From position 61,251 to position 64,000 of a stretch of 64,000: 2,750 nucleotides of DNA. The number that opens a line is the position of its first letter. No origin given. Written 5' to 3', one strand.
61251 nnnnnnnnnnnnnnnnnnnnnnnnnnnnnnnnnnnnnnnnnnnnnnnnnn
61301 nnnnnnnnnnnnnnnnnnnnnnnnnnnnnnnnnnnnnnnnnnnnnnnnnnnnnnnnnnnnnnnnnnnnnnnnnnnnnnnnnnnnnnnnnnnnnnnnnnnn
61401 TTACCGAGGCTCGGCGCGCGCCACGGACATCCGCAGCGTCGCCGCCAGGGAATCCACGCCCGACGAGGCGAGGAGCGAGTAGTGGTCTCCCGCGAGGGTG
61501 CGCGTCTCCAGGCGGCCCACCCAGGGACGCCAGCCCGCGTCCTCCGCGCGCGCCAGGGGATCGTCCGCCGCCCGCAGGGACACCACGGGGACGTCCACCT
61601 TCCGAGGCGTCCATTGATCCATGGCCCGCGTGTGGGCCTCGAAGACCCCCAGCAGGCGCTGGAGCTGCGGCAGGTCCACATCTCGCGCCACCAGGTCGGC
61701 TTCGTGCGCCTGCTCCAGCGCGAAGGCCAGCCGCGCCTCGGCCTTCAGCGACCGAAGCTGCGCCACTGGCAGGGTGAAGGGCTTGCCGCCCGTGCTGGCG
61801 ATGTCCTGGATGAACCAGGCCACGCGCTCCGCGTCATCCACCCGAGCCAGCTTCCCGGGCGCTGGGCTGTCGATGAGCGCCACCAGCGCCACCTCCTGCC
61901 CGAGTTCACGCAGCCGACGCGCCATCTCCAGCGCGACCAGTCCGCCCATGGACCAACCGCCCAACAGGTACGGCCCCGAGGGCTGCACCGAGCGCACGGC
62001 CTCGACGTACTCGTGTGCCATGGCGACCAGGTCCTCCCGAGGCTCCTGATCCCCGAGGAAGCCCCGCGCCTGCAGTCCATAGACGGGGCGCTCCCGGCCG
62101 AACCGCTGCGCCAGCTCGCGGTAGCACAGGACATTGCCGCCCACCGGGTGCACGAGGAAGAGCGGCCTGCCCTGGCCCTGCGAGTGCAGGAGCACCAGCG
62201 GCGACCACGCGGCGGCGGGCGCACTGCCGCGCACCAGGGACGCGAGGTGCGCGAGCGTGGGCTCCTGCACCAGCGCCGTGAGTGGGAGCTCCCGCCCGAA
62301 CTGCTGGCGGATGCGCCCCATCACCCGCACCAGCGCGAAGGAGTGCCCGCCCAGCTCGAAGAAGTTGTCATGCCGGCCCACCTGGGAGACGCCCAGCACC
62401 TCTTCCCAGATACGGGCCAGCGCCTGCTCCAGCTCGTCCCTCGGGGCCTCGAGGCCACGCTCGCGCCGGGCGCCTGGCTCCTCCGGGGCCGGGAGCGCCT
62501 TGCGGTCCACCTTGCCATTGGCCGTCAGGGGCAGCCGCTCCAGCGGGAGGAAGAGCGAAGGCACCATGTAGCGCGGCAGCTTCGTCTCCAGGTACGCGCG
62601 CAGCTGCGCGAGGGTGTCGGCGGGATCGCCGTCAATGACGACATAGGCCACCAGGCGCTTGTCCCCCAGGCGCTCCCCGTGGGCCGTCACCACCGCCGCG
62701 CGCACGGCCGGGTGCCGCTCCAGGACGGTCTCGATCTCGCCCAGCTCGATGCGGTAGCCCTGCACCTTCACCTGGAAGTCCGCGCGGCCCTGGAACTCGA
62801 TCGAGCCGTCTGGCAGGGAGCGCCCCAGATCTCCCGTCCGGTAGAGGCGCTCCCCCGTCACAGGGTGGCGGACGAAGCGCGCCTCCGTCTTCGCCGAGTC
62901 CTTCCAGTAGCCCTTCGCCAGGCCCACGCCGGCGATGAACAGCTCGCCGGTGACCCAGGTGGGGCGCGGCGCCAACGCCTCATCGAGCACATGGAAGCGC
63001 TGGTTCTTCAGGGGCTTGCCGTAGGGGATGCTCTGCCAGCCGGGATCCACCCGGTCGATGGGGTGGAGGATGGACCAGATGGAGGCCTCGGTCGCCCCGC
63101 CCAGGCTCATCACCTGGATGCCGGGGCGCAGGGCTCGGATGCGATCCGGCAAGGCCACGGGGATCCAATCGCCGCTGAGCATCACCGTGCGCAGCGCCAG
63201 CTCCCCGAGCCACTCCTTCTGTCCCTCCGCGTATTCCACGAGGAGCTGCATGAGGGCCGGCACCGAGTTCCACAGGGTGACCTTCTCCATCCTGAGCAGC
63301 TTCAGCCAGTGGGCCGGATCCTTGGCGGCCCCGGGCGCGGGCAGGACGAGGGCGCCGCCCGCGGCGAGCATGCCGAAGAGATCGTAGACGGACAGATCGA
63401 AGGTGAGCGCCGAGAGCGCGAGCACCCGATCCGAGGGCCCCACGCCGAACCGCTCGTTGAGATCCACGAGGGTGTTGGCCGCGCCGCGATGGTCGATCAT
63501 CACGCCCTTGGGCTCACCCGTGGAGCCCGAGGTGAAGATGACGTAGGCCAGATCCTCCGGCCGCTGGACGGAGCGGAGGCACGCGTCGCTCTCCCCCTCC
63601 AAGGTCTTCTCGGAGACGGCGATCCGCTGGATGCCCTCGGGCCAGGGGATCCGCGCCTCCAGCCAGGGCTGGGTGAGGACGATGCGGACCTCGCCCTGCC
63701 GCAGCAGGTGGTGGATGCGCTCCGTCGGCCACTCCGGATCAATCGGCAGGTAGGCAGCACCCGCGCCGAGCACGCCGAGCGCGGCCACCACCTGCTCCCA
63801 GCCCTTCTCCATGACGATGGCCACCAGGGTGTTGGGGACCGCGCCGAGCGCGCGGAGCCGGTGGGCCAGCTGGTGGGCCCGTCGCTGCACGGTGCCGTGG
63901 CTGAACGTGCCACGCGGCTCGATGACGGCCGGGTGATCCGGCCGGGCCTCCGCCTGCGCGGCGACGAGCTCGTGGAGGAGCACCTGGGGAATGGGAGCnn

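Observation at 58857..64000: Edge of a biosynthetic gene cluster: terminal NRPS A-T-TE module with FMO, LLM monooxygenase and SnoaL-like genes in one minus-strand operon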

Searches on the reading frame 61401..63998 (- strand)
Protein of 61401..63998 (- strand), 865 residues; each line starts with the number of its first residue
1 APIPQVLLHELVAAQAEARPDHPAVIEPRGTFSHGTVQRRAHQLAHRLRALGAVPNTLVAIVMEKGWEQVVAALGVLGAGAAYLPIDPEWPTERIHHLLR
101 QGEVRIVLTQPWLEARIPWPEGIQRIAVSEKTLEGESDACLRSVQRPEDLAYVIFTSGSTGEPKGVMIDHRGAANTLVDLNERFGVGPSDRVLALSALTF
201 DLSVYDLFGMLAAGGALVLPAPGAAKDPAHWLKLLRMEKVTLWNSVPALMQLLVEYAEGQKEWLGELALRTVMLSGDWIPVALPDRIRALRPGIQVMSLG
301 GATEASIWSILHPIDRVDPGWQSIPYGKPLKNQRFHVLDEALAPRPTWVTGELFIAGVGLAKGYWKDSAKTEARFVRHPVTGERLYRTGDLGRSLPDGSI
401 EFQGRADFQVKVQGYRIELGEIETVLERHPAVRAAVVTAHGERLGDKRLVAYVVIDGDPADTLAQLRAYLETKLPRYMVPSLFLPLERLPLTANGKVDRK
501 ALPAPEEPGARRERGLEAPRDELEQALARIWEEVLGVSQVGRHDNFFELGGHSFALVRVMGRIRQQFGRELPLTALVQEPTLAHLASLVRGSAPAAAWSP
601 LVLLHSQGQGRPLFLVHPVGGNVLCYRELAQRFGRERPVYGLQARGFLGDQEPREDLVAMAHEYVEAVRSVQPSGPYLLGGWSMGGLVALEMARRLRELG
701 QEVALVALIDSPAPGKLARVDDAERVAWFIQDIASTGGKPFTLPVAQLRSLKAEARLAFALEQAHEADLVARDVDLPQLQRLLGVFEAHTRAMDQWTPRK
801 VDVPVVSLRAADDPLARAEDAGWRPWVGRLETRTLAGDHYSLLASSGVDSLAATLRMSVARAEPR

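Call 6: search_protein_families(library=pfam, proteins=[window:61401-63998:-], max_evalue=0.001)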
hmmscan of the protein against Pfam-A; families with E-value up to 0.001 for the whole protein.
window:61401-63998:- (865 aa): 7 families
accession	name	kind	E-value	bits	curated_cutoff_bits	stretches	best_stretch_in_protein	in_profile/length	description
PF00501.34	AMP-binding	-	2.9e-84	283.6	29.9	1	13-365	2-384/384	AMP-binding enzyme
PF00975.26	Thioesterase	-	1.9e-34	120.3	26.4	1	611-855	1-222/226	Thioesterase domain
PF00550.31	PP-binding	-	7.4e-18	65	20.8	1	525-588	1-66/67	Phosphopantetheine attachment site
PF13193.12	AMP-binding_C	-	3.3e-13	50.8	24.5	1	421-496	1-76/76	AMP-binding enzyme C-terminal domain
PF12697.13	Abhydrolase_6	-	1.1e-08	36.5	26.3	1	614-843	2-208/217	Alpha/beta hydrolase family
PF00561.26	Abhydrolase_1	-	5.8e-06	26.6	25.8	1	612-758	2-152/245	alpha/beta hydrolase fold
PF12146.15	Hydrolase_4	-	4.8e-05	23.2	27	1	614-819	8-208/239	Serine aminopeptidase, S33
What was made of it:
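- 62511..63962 (-): Adenylation domain (AMP-binding aa 13-365, AMP-binding_C aa 421-496). Its specificity code is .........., which is cysteine. Call 6 gives the domain.
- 62235..62426 (-): Peptidyl carrier (T) domain, with the GGHS phosphopantetheine-attachment serine. PF00550, 65 bits (call 6).
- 61434..62168 (-): Type I thioesterase (TE) release domain, with the GWSMG nucleophile and a GDH histidine. PF00975, 120 bits (call 6).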

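Call 7: search_protein_families(library=ncbifam, proteins=[window:61401-63998:-], max_evalue=0.001)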
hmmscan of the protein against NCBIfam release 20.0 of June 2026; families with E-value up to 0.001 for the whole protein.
window:61401-63998:- (865 aa): 109 families (the best 25 are shown)
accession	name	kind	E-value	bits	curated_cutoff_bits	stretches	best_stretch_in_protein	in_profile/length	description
NF004282.0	PRK05691.1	subfamily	3.2e-130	435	4090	2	5-380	1130-1499/4334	non-ribosomal peptide synthase/polyketide synthase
TIGR01733.1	AA-adenyl-dom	subfamily_domain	2.6e-126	421.7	317.4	1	34-437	2-409/409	amino acid adenylation domain-containing protein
NF041803.1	NRPS_SolG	exception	8.5e-126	421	2200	1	8-587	563-1153/1163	solanimycin non-ribosomal peptide synthetase SolG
NF007605.2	PRK10252.1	equivalog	3.1e-111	372.8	2400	1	3-714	451-1169/1292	enterobactin non-ribosomal peptide synthetase EntF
NF047350.1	aureusi_NRPS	equivalog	8.6e-107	357.9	2500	1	10-589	417-975/2373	aureusimine non-ribosomal peptide synthetase AusA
NF038078.1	NRPS_MxcG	equivalog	2.5e-106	356.4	2300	1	3-593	453-1045/1442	myxochelin non-ribosomal peptide synthetase MxcG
NF003417.0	PRK04813.1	subfamily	1.5e-75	254.7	476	1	12-502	9-499/505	D-alanine--poly(phosphoribitol) ligase subunit DltA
TIGR01734.1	D-ala-DACP-lig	equivalog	1.5e-70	238.2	559.85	1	11-503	5-499/504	D-alanine--poly(phosphoribitol) ligase subunit DltA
TIGR03443.1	alpha_am_amid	equivalog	7.8e-68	228.9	1030.1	4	353-460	645-754/1390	L-aminoadipate-semialdehyde dehydrogenase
TIGR03098.1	ligase_PEP_1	hypoth_equivalog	5.1e-64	216.6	592.35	2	126-502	141-514/517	acyl-CoA ligase (AMP-forming), exosortase A system-associated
NF004837.0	PRK06187.1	subfamily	4.9e-60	203.3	476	1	6-504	8-520/531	long-chain-fatty-acid--CoA ligase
NF004511.1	PRK05852.1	equivalog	3.3e-49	167.9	650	1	8-502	1-500/505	FadD7 family fatty acid--CoA ligase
TIGR01923.1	menE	equivalog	2e-41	142.3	330.15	1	37-502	5-442/442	o-succinylbenzoate--CoA ligase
NF005801.1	PRK07656.1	equivalog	5e-41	140.9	657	1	10-501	5-498/500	FadD3 family acyl-CoA ligase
NF006181.0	PRK08314.1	subfamily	5.6e-40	137.1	705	2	137-504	193-552/563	long-chain-fatty-acid--CoA ligase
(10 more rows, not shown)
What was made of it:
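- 61401..64000 (-): 3' part of the NRPS gene: A(Cys)-T-TE. It is truncated by the window edge and the stop codon is at 61401-61403. Pfam and NCBIfam assign the domains (calls 6, 7).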

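Call 9: find_related_loci(query=window:61401-63998:-, collection=genome_contigs, flank=10000)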
Query window:61401-63998:- (865 aa) in genome_contigs; peptide patterns used: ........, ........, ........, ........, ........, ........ (x = any residue, [..] = any of these).
600 stretches matched a pattern (row limit reached: there are more); 593 encode a relative of the query (tblastn E <= 1e-3); the best 80 are kept; 78 distinct loci.
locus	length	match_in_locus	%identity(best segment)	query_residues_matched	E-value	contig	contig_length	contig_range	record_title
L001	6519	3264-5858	91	1-865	0e+0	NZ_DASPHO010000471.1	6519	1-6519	MAG: Hyalangium sp. isolate SMAG_U11958 k141_4408896, whole genome shotgun sequence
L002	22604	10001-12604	54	1-862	0e+0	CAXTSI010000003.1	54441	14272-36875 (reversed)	MAG TPA_asm: uncultured bacterium isolate public_SRR14721957_metawrap_bin.4 genome assembly, contig: public_SRR14721957_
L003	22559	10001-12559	55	2-860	0e+0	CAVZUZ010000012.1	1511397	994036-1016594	MAG: Thermoanaerobaculaceae bacterium isolate MFD06742.bin.2.42 genome assembly, contig: contig_23422, whole genome shot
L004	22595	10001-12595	50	3-862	0e+0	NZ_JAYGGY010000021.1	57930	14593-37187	Anabaena cylindrica UHCC 0172 NODE_42_length_57930_cov_83.913227, whole genome shotgun sequence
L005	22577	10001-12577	51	3-860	0e+0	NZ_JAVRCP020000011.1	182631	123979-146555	MAG: Nostoc sp. DedVER02 Nostoc_sp_DedVER02_11, whole genome shotgun sequence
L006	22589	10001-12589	51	2-861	0e+0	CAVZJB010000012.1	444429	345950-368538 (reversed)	MAG: uncultured delta proteobacterium isolate MFD02416.bin.1.82 genome assembly, contig: contig_20085, whole genome shot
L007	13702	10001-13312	45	1-856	0e+0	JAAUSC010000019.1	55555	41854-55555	MAG: Scytonema sp. RU_4_4 NODE_158_length_55555_cov_15.702064, whole genome shotgun sequence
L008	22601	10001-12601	48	2-865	0e+0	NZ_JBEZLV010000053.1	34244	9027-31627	Streptomyces sp. NPDC048270 NPDC048270_73_E4.ctg-0053, whole genome shotgun sequence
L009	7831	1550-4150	44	3-861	0e+0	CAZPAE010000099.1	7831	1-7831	MAG TPA_asm: uncultured Thioalkalispiraceae bacterium isolate SRP135972_co1_229 genome assembly, contig: NODE_13582_leng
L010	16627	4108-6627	46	2-853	0e+0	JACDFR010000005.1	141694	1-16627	MAG: Ramlibacter sp. isolate MGR_bin391 SD2906_NODE_5_length_141694_cov_5.527849, whole genome shotgun sequence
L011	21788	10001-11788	53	1-597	0e+0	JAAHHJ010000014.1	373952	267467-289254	MAG: Symploca sp. SIO3C6 3C6_NODE_14, whole genome shotgun sequence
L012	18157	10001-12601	49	3-860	0e+0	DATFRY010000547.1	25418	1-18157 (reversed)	MAG TPA_asm: Kofleriaceae bacterium isolate SMAG_U9370 k141_3984921, whole genome shotgun sequence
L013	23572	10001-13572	57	2-594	0e+0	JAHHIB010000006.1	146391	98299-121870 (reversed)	MAG: Scytonema hyalinum WJT4-NPBG1 scaffold_74_c1, whole genome shotgun sequence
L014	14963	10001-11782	53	1-589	0e+0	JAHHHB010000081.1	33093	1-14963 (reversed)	MAG: Desmonostoc geniculatum HA4340-LM1 scaffold_244_c1, whole genome shotgun sequence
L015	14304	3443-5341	55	3-601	0e+0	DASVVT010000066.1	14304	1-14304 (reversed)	MAG TPA_asm: Pyrinomonadaceae bacterium isolate SMAG_U3350 k141_398616, whole genome shotgun sequence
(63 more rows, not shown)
